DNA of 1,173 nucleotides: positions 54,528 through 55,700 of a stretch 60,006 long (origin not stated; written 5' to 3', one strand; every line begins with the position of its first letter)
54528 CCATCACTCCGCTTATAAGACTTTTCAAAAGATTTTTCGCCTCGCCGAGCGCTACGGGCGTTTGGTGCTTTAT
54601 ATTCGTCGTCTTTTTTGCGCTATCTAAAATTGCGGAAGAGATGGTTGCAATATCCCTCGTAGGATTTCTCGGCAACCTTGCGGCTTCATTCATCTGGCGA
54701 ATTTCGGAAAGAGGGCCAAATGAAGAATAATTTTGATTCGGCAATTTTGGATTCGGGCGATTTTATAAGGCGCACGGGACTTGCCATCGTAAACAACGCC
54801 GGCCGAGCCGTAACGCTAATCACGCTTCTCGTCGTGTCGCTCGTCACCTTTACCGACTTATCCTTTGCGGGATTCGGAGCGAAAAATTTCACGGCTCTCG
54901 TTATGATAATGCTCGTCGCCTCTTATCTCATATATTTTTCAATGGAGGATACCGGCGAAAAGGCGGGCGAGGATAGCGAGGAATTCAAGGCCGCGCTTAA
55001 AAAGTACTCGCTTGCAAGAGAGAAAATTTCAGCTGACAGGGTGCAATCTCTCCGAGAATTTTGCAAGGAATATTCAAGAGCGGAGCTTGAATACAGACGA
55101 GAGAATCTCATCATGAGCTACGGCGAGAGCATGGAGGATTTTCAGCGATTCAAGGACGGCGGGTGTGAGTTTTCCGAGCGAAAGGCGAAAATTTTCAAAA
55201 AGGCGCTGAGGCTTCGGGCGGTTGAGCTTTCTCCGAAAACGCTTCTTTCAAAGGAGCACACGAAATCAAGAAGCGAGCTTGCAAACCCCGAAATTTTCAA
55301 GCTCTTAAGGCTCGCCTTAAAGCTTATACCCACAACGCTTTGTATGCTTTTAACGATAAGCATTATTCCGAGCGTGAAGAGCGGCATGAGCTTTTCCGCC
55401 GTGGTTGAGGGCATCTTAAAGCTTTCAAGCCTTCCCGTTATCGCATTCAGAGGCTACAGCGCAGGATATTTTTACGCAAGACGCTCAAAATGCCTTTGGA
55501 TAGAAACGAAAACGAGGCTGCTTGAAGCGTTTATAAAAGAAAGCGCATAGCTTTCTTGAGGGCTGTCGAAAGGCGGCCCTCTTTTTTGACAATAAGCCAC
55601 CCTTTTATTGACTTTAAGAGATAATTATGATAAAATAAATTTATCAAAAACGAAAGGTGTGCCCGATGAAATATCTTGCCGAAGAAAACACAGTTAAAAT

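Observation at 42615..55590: Intact 13-kb podovirus-like packaging/virion cassette with no lysogeny, replication, long-tail or lysis genes (candidate GTA-like, satellite or domesticated element)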

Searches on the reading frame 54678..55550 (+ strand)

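Call 7: search_protein_families(library=pfam, proteins=[window:54678-55550:+], max_evalue=0.01)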
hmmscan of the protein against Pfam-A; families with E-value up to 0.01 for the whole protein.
window:54678-55550:+ (290 aa): 1 family
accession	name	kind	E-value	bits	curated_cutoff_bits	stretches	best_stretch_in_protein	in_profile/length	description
PF03600.22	CitMHS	-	0.0071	15.9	31.9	1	34-204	125-194/336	Citrate transporter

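Call 8: search_protein_families(library=phrogs, proteins=[window:54678-55550:+], max_evalue=0.01)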
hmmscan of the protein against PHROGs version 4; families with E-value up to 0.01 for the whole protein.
window:54678-55550:+ (290 aa): 0 families

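Call 76: search_protein_families(library=ncbifam, proteins=[window:54720-55550:+], max_evalue=0.1)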
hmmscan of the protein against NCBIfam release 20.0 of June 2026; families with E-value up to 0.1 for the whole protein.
window:54720-55550:+ (276 aa): 1 family
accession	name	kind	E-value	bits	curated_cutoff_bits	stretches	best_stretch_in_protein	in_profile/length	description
NF042958.1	phage_res_AbiGII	equivalog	0.085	11.8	275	1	128-185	182-239/396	abortive phage resistance protein AbiGII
